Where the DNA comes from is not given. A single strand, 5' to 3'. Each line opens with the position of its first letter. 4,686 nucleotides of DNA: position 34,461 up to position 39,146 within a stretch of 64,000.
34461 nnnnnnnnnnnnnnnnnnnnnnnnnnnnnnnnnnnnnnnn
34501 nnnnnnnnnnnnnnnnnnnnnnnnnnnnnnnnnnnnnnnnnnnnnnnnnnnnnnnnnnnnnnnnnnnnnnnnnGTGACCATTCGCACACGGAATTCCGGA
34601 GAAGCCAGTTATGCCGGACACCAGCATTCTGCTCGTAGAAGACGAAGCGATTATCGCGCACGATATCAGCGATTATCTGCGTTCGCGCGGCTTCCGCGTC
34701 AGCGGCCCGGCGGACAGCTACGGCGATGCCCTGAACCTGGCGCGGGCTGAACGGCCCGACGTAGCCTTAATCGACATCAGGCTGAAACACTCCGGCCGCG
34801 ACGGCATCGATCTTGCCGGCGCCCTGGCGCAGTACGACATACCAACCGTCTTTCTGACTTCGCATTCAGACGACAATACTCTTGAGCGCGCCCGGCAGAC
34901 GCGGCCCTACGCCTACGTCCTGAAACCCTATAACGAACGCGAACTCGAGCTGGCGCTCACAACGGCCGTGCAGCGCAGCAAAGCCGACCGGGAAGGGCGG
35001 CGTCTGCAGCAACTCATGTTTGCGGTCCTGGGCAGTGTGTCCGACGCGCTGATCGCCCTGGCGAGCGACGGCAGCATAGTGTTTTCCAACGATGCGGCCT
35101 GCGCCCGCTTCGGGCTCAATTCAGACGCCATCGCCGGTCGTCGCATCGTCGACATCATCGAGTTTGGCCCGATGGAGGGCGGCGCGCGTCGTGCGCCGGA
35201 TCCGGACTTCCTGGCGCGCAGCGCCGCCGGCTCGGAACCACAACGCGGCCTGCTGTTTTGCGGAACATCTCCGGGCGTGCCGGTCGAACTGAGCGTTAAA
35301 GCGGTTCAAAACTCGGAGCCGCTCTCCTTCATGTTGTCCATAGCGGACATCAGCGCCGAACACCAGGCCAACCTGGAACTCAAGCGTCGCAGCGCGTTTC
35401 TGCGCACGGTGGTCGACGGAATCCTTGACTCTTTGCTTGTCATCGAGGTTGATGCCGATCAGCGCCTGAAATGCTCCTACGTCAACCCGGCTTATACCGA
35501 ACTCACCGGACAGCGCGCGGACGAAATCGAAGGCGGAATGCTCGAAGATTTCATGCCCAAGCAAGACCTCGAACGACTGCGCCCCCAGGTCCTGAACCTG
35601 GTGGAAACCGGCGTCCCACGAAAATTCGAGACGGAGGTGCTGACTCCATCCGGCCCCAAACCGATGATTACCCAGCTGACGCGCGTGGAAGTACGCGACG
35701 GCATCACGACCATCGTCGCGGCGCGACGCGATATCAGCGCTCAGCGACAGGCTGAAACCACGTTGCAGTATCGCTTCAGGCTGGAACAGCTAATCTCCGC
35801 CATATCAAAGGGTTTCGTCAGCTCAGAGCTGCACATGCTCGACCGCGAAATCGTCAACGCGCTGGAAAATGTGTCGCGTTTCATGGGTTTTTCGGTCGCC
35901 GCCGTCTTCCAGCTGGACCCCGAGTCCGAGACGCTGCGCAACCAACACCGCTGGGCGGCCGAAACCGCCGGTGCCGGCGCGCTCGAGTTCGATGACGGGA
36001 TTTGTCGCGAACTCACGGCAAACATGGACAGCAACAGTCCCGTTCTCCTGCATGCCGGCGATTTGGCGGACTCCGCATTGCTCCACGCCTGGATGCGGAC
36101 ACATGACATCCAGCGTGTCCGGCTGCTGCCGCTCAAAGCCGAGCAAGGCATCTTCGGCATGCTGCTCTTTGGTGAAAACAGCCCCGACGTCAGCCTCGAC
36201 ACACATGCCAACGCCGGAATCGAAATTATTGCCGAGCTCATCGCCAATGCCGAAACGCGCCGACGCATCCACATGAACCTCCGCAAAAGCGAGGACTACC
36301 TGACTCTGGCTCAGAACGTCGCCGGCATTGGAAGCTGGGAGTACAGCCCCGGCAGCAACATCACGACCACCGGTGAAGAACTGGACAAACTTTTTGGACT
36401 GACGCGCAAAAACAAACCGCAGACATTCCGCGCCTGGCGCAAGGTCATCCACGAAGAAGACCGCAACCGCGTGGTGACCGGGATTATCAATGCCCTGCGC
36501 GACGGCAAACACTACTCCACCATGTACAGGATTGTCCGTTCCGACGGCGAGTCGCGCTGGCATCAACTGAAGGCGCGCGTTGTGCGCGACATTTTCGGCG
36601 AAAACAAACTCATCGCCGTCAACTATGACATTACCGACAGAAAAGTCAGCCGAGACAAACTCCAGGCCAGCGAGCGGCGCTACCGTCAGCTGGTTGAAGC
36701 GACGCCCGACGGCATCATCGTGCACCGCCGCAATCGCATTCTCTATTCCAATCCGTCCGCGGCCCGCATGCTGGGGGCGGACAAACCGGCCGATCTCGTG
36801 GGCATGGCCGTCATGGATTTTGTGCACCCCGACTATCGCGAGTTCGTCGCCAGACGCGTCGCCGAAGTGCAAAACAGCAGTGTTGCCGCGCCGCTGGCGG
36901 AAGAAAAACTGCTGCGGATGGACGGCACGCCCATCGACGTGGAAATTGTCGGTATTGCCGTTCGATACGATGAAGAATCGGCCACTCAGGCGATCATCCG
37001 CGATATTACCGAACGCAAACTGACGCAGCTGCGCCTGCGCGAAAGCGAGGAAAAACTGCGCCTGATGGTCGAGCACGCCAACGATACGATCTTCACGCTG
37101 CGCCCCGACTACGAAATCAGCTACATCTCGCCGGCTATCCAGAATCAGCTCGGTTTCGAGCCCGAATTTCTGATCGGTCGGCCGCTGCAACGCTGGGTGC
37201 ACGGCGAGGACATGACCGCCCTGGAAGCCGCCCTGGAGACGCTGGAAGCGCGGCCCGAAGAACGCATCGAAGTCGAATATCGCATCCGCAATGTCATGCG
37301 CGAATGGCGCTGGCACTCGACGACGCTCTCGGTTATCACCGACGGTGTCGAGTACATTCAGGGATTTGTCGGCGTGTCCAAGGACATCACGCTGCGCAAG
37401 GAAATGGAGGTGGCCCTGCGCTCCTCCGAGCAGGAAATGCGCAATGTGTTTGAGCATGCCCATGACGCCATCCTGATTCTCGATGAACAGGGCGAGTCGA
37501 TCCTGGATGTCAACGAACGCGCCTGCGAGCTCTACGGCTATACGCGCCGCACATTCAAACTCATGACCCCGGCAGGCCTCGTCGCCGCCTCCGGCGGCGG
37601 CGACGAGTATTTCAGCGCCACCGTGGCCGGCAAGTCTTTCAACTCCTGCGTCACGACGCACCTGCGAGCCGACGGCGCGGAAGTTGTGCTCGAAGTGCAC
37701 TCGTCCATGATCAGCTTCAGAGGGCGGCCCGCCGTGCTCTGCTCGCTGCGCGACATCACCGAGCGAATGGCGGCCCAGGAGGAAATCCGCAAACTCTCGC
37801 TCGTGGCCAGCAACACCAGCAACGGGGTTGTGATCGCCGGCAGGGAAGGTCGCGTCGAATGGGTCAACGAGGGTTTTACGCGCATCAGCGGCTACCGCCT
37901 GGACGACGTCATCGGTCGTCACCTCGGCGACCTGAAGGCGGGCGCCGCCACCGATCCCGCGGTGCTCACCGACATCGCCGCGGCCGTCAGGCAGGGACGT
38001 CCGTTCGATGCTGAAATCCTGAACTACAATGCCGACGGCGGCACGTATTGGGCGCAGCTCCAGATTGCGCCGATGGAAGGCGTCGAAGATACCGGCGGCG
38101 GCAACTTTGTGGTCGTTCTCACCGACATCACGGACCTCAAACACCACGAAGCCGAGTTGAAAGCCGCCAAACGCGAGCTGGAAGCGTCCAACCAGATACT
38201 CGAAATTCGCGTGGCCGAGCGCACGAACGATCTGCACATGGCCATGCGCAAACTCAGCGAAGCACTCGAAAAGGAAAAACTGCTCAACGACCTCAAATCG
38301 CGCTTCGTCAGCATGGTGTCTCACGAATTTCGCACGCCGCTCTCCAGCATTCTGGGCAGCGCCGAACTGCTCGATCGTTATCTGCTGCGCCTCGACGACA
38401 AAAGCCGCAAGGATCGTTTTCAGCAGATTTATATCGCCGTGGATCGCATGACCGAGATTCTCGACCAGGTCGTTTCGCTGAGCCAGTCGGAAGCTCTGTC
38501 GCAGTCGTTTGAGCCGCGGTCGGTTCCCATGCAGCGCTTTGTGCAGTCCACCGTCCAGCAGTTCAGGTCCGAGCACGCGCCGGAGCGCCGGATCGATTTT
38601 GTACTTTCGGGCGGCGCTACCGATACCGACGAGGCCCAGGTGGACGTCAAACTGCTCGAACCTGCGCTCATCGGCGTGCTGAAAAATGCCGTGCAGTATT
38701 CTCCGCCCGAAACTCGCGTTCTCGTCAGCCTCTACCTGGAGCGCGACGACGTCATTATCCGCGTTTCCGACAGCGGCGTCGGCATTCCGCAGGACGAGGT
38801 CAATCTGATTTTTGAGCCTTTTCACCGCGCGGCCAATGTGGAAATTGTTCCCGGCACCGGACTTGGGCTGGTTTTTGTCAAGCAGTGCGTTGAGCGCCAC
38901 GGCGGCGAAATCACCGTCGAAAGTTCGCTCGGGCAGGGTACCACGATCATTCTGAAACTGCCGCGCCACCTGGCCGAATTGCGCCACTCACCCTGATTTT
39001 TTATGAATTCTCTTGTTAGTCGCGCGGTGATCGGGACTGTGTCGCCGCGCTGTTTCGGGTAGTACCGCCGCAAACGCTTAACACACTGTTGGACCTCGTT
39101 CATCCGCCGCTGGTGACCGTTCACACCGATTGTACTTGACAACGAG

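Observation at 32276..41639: Signalling supercluster: HisKA_2 PAS kinase + 1461-aa REC-multiPAS/GAF-kinase + kinase-less TPR-DHp protein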

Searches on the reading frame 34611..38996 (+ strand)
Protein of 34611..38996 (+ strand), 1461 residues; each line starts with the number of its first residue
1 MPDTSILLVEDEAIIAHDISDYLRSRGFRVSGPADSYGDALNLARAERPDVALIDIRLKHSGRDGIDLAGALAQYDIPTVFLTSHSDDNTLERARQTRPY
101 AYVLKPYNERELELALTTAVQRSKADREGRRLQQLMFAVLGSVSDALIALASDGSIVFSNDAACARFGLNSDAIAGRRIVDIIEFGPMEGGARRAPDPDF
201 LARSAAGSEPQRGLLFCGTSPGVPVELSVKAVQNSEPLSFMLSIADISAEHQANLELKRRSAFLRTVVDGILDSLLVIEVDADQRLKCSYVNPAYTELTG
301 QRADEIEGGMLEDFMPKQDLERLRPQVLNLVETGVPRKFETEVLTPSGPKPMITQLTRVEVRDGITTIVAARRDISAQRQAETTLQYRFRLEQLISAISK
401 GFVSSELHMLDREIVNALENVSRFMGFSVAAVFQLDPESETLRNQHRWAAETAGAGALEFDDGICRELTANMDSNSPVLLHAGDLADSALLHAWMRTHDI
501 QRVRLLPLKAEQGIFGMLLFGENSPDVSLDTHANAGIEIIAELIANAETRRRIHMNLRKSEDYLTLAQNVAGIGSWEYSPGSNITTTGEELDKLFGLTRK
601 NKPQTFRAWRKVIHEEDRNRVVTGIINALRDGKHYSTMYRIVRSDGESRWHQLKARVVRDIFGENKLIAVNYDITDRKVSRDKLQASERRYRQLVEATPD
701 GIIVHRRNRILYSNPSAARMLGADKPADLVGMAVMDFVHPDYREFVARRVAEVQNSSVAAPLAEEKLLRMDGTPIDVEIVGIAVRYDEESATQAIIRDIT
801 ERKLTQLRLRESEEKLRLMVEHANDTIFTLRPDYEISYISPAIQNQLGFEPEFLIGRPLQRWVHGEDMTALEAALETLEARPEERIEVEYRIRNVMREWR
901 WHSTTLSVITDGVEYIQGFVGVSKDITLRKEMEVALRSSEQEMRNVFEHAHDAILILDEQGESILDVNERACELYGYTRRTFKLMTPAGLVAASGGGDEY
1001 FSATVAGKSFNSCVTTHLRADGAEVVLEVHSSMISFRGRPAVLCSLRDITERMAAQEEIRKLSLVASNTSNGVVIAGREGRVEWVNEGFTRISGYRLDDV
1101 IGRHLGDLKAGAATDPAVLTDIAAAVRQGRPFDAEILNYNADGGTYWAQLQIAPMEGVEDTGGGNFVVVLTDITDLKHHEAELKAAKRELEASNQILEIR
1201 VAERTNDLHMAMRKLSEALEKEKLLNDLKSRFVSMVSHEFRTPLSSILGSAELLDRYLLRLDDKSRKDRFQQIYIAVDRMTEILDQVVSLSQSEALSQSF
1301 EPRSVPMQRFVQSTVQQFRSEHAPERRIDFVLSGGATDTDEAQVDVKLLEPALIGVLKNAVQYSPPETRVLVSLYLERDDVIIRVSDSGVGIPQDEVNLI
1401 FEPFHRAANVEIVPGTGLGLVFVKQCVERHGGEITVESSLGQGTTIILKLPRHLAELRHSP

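Call 6: search_protein_families(library=pfam, proteins=[window:34611-38996:+], max_evalue=0.01)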
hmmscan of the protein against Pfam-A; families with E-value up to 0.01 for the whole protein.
window:34611-38996:+ (1461 aa): 11 families
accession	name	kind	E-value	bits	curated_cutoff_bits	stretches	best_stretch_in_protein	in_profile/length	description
PF13426.13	PAS_9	-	1.1e-67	225.2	27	6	1071-1175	2-103/103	PAS domain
PF00989.32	PAS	-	3.4e-54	182.1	22.6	5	690-796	2-110/113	PAS fold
PF08448.16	PAS_4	-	4.4e-48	162.5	23.1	4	277-379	8-109/110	PAS fold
PF08447.18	PAS_3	-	1e-46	157.5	25.6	4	590-664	7-81/89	PAS fold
PF13188.13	PAS_8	-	2.2e-37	126.2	21.8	4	944-981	4-40/65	PAS domain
PF02518.31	HATPase_c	-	1.1e-24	87.5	26.4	1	1347-1452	4-109/111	Histidine kinase-, DNA gyrase B-, and HSP90-like ATPase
PF00072.30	Response_reg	-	6.4e-17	62.2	30.2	1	6-115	1-109/111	Response regulator receiver domain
PF00512.31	HisKA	-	1e-14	54.8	26.9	1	1229-1295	2-65/66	His Kinase A (phospho-acceptor) domain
PF24820.1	Diguanyl_cycl_sensor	-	2.2e-07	31.2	28.1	0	702-779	10-91/109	Diguanylate cyclase-like sensor domain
PF13596.12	PAS_10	-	4e-06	27.9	22.1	0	1073-1174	12-106/106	PAS domain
PF14598.12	PAS_11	-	2e-05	25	25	0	830-910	8-87/109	PAS domain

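Call 7: search_protein_families(library=ncbifam, proteins=[window:34611-38996:+], max_evalue=0.01)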
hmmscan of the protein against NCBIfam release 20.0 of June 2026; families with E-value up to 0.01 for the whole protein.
window:34611-38996:+ (1461 aa): 157 families (the best 25 are shown)
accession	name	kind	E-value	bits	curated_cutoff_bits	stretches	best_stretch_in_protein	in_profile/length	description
TIGR00229.1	sensory_box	domain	6.5e-97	320.4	22.9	7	685-808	1-125/126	PAS domain S-box protein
NF047874.1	MASE3_PAS_HK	subfamily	6e-84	283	560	3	1170-1455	372-628/655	MASE3 domain-containing sensor histidine kinase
NF045595.1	HK_scytonemin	equivalog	8.3e-76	255.7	865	1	1202-1451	388-634/637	scytonemin biosynthesis sensor histidine kinase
NF046044.1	PnpS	equivalog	4.3e-64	216.9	400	2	1192-1451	132-390/390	two-component system histidine kinase PnpS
TIGR02966.1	phoR_proteo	equivalog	1.1e-56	192.2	334.2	2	1185-1446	73-329/333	phosphate regulon sensor histidine kinase PhoR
NF052573.1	HisKinEspAMyxo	equivalog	9.7e-54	182.6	1400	4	554-810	122-376/755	serine histidine kinase EspA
NF008468.0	PRK11360.1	equivalog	3.1e-52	177.8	646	3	1213-1453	381-609/616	two-component system sensor histidine kinase AtoS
NF053781.1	cdiGMPphdstlr2612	equivalog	6.8e-52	176.4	1600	3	540-753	565-779/1268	Tlr1612 family c-di-GMP phosphodiesterase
NF033092.0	HK_WalK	equivalog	5.3e-50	170.6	725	1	1215-1451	359-593/594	cell wall metabolism sensor histidine kinase WalK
TIGR02956.1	TMAO_torS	equivalog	4e-45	154.3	676.5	2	1176-1453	404-683/967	TMAO reductase system sensor histidine kinase/response regulator TorS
NF041777.1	sens_FixL_Rhizob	equivalog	1.6e-41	142.5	850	3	570-816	4-253/485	sensor protein FixL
NF041880.1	EPS_EpsF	equivalog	3.7e-39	134.6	900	3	1217-1445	262-486/492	response regulator EpsF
NF052574.1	HisKinEspCMyxo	equivalog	5.1e-38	130.8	1200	3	1380-1452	567-637/785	serine histidine kinase EspC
NF008312.0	PRK11100.1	equivalog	2.5e-36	125.5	356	1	1199-1453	230-475/477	two-component system sensor histidine kinase CreC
NF008302.0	PRK11091.1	equivalog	3e-35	121.6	838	1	1217-1453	274-506/779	aerobic respiration two-component sensor histidine kinase ArcB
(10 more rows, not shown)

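Call 25: find_homologous_proteins(query=window:34611-38996:+, max_evalue=1e-60)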
Query window:34611-38996:+ (1461 aa): 22 proteins with E <= 1e-60 among 8000 candidates.
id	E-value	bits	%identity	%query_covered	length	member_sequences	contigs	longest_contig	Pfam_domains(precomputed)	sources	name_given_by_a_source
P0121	0.0e+0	3241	100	100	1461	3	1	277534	PF13426.14,PF13188.14,PF24820.2,PF00512.32,PF00072.31,PF13596.13,PF08447.19,PF12860.14,PF08448.17,PF02518.32,PF00989.32,PF14598.13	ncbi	-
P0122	0.0e+0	2826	88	100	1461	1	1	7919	PF13426.14,PF13188.14,PF24820.2,PF00512.32,PF00072.31,PF13596.13,PF08447.19,PF12860.14,PF08448.17,PF02518.32,PF00989.32,PF14598.13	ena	-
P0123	2.2e-138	481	24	81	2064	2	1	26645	PF13426.14,PF13188.14,PF13185.13,PF24820.2,PF13492.13,PF00512.32,PF00072.31,PF08447.19,PF01590.33,PF08448.17,PF02518.32,PF00989.32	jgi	-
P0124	3.1e-121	424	22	66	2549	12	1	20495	PF13426.14,PF13188.14,PF13185.13,PF24820.2,PF13492.13,PF00512.32,PF00072.31,PF08447.19,PF12860.14,PF01590.33,PF08448.17,PF02518.32,PF00989.32,PF14598.13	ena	-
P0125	2.3e-81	292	23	61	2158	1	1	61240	PF08447.19,PF13426.14,PF13188.14,PF12860.14,PF08448.17,PF02518.32,PF00512.32,PF00989.32,PF00072.31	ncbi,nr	ncbi:MAG: PAS domain S-box protein [Planctomycetota bacterium]|nr:PAS domain S-box protein [Planctom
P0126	2.2e-80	289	25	54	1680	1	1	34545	PF08447.19,PF13426.14,PF13188.14,PF13185.13,PF18212.7,PF01590.33,PF08448.17,PF02518.32,PF00512.32,PF00989.32,PF14598.13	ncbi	-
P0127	2.8e-80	288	26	38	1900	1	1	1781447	PF08447.19,PF13426.14,PF13188.14,PF12860.14,PF08448.17,PF02518.32,PF00512.32,PF00989.32,PF00072.31,PF14598.13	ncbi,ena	-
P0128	5.6e-80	287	28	35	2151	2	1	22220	PF13426.14,PF13188.14,PF05231.20,PF13185.13,PF13492.13,PF00512.32,PF08447.19,PF01590.33,PF08448.17,PF02518.32,PF00989.32,PF03924.20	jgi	jgi:PAS domain S-box-containing protein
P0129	7.0e-77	277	26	37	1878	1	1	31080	PF08447.19,PF13426.14,PF13188.14,PF12860.14,PF24820.2,PF13581.13,PF08448.17,PF02518.32,PF00989.32,PF00072.31,PF07568.19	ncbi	-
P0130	5.8e-75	271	26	53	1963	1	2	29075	PF13426.14,PF13188.14,PF13185.13,PF00512.32,PF00072.31,PF13596.13,PF08447.19,PF01590.33,PF08448.17,PF02518.32,PF00989.32,PF14598.13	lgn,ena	-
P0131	4.4e-73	265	26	34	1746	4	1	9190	PF13426.14,PF13188.14,PF13185.13,PF24820.2,PF13492.13,PF00512.32,PF00072.31,PF08447.19,PF12860.14,PF01590.33,PF08448.17,PF02518.32,PF00989.32,PF14598.13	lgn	-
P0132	1.9e-71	259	33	11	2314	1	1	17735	PF13426.14,PF13188.14,PF13185.13,PF13492.13,PF00512.32,PF00072.31,PF01627.29,PF08447.19,PF14827.13,PF01590.33,PF08448.17,PF02518.32,PF00989.32,PF17203.11,PF14598.13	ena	-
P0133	8.9e-71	257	27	57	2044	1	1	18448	PF08447.19,PF13426.14,PF13188.14,PF08448.17,PF02518.32,PF00512.32,PF00989.32,PF00072.31,PF01627.29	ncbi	-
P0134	2.4e-70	256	23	63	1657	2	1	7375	PF08447.19,PF13426.14,PF13188.14,PF08448.17,PF02518.32,PF07216.18,PF00512.32,PF00989.32,PF00072.31,PF14598.13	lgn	-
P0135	2.6e-70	255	25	36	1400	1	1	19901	PF08447.19,PF13426.14,PF13188.14,PF08448.17,PF02518.32,PF00989.32,PF00072.31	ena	-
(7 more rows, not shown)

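Call 26: find_encoding_contigs(protein=P0121, flank=2000, max_places=4)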
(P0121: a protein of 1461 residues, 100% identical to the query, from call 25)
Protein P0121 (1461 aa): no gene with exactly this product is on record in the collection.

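Call 27: find_encoding_contigs(protein=P0122, flank=10000, max_places=4)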
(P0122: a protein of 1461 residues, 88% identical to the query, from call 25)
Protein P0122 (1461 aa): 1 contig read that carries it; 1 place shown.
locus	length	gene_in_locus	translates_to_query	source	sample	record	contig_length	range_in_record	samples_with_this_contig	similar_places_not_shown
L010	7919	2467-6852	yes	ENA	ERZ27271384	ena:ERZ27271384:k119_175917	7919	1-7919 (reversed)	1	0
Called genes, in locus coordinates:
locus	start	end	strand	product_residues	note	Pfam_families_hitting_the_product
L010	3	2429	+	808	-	?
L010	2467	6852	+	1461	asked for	PF00072:Response_reg, PF08448:PAS_4, PF08447:PAS_3, PF00989:PAS, PF13188:PAS_8, PF13426:PAS_9, PF00989:PAS, PF08448:PAS_4, +13 more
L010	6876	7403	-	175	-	-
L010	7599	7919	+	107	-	?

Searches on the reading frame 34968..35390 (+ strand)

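Call 33: search_protein_families(library=pfam, proteins=[window:34968-35390:+], max_evalue=1)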
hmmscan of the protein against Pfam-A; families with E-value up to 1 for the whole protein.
window:34968-35390:+ (141 aa): 5 families
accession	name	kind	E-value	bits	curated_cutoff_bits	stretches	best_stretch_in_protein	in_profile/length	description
PF13426.13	PAS_9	-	2.7e-06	28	27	1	29-129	5-102/103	PAS domain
PF00989.32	PAS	-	0.00022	21.7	22.6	1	17-64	3-50/113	PAS fold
PF08448.16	PAS_4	-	0.00087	19.9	23.1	1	23-132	3-109/110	PAS fold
PF13188.13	PAS_8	-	0.0037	17.6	21.8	1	19-69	5-55/65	PAS domain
PF24820.1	Diguanyl_cycl_sensor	-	0.0058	17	28.1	0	23-59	4-40/109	Diguanylate cyclase-like sensor domain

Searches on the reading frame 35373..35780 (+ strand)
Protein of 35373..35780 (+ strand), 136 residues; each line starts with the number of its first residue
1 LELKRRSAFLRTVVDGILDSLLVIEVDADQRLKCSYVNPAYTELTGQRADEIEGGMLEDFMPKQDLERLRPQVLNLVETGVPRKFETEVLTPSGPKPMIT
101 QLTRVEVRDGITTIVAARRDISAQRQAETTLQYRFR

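Call 33: search_protein_families(library=pfam, proteins=[window:35373-35780:+], max_evalue=1)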
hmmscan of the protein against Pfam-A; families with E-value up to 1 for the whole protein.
window:35373-35780:+ (136 aa): 5 families
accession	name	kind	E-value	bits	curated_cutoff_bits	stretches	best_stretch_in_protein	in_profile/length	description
PF08448.16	PAS_4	-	1.7e-11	44.8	23.1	1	23-125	8-109/110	PAS fold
PF00989.32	PAS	-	1.2e-07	32.1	22.6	1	17-110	6-101/113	PAS fold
PF13188.13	PAS_8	-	3.7e-05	23.9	21.8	1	8-60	1-50/65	PAS domain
PF13426.13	PAS_9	-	4.5e-05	24.1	27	1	34-122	14-102/103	PAS domain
PF08447.18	PAS_3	-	0.00016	22.3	25.6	1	36-94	3-63/89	PAS fold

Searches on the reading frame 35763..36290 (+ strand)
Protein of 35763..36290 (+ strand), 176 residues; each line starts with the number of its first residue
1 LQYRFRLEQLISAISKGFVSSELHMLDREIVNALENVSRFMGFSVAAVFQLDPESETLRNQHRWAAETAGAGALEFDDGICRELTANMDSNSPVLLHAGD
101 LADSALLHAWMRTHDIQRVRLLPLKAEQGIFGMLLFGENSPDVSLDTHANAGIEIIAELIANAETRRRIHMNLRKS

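Call 33: search_protein_families(library=pfam, proteins=[window:35763-36290:+], max_evalue=1)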
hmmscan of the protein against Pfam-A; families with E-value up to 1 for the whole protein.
window:35763-36290:+ (176 aa): 3 families
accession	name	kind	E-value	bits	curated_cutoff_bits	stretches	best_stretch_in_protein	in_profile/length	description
PF13492.12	GAF_3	-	0.00046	21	27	1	33-163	9-126/129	GAF domain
PF01590.32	GAF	-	0.00049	21.1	22.4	1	32-163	8-132/133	GAF domain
PF13185.12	GAF_2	-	0.00051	20.7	28.6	1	32-163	10-134/136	GAF domain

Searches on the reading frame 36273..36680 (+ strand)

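Call 33: search_protein_families(library=pfam, proteins=[window:36273-36680:+], max_evalue=1)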
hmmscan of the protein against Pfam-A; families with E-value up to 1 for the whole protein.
window:36273-36680:+ (136 aa): 4 families
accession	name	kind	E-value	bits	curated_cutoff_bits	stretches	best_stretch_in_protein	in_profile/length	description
PF08447.18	PAS_3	-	9.8e-16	58.3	25.6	1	36-110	7-81/89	PAS fold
PF08448.16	PAS_4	-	0.0021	18.7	23.1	1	54-124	39-109/110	PAS fold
PF00989.32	PAS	-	0.02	15.3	22.6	1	56-110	47-102/113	PAS fold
PF13426.13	PAS_9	-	0.022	15.5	27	1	60-122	41-103/103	PAS domain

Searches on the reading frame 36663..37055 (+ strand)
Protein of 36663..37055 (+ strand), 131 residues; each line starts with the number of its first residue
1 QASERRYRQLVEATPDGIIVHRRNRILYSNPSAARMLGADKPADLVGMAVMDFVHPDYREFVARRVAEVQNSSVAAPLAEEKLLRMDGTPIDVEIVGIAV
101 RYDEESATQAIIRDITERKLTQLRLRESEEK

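Call 33: search_protein_families(library=pfam, proteins=[window:36663-37055:+], max_evalue=1)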
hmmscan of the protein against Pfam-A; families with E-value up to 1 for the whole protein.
window:36663-37055:+ (131 aa): 8 families
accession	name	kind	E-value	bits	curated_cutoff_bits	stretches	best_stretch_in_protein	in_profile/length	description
PF13426.13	PAS_9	-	3.3e-14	53.4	27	1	15-117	1-103/103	PAS domain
PF00989.32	PAS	-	4.6e-13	49.6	22.6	1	6-113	2-111/113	PAS fold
PF13188.13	PAS_8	-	1.5e-09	37.8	21.8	1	5-59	1-55/65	PAS domain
PF08447.18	PAS_3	-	1.3e-05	25.8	25.6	1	27-106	2-80/89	PAS fold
PF08448.16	PAS_4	-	2.7e-05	24.8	23.1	1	12-119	2-109/110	PAS fold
PF24820.1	Diguanyl_cycl_sensor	-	0.0036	17.7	28.1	1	18-95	10-91/109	Diguanylate cyclase-like sensor domain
PF17765.7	MLTR_LBD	-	0.025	15.1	26.3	1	18-75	18-76/168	MmyB-like transcription regulator ligand binding domain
PF23875.1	DUF7229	-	0.095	13.3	27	1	78-128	31-78/90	Domain of unknown function (DUF7229)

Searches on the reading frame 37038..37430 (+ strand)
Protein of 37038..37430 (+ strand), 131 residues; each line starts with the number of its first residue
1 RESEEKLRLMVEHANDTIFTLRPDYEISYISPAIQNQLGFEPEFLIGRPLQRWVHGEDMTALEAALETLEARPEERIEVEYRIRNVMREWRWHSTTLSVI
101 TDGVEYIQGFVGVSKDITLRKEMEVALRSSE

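Call 33: search_protein_families(library=pfam, proteins=[window:37038-37430:+], max_evalue=1)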
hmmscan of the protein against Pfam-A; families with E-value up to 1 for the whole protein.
window:37038-37430:+ (131 aa): 8 families
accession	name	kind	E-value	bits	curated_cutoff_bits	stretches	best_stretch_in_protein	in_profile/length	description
PF00989.32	PAS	-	9.2e-12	45.4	22.6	1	6-117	2-113/113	PAS fold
PF08447.18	PAS_3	-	2e-10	41.2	25.6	1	28-110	2-88/89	PAS fold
PF08448.16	PAS_4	-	3.8e-10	40.4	23.1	1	11-121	1-109/110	PAS fold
PF13426.13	PAS_9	-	4.3e-09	37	27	1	16-118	2-102/103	PAS domain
PF13188.13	PAS_8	-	0.021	15.2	21.8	1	5-55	1-48/65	PAS domain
PF14598.12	PAS_11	-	0.024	15.1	25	1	20-102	7-88/109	PAS domain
PF08446.17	PAS_2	-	0.046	14.9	21.4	1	23-93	24-94/107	PAS fold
PF13596.12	PAS_10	-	0.16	13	22.1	1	24-118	18-106/106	PAS domain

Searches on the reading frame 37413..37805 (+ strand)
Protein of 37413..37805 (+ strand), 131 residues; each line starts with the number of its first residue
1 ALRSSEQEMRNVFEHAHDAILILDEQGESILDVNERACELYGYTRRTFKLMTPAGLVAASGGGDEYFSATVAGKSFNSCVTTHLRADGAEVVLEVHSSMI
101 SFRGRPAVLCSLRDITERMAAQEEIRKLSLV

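Call 33: search_protein_families(library=pfam, proteins=[window:37413-37805:+], max_evalue=1)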
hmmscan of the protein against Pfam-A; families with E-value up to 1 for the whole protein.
window:37413-37805:+ (131 aa): 6 families
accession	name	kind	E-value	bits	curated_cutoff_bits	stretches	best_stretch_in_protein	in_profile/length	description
PF13188.13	PAS_8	-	2.5e-09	37.1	21.8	1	10-47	4-40/65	PAS domain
PF13426.13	PAS_9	-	3.3e-09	37.4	27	1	18-117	2-103/103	PAS domain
PF00989.32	PAS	-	2.6e-07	31.1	22.6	1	8-115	2-113/113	PAS fold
PF08448.16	PAS_4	-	5.8e-05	23.7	23.1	1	13-118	1-108/110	PAS fold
PF12860.13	PAS_7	-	0.014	16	27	1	14-122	2-114/115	PAS fold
PF24820.1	Diguanyl_cycl_sensor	-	0.16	12.4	28.1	1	14-49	3-37/109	Diguanylate cyclase-like sensor domain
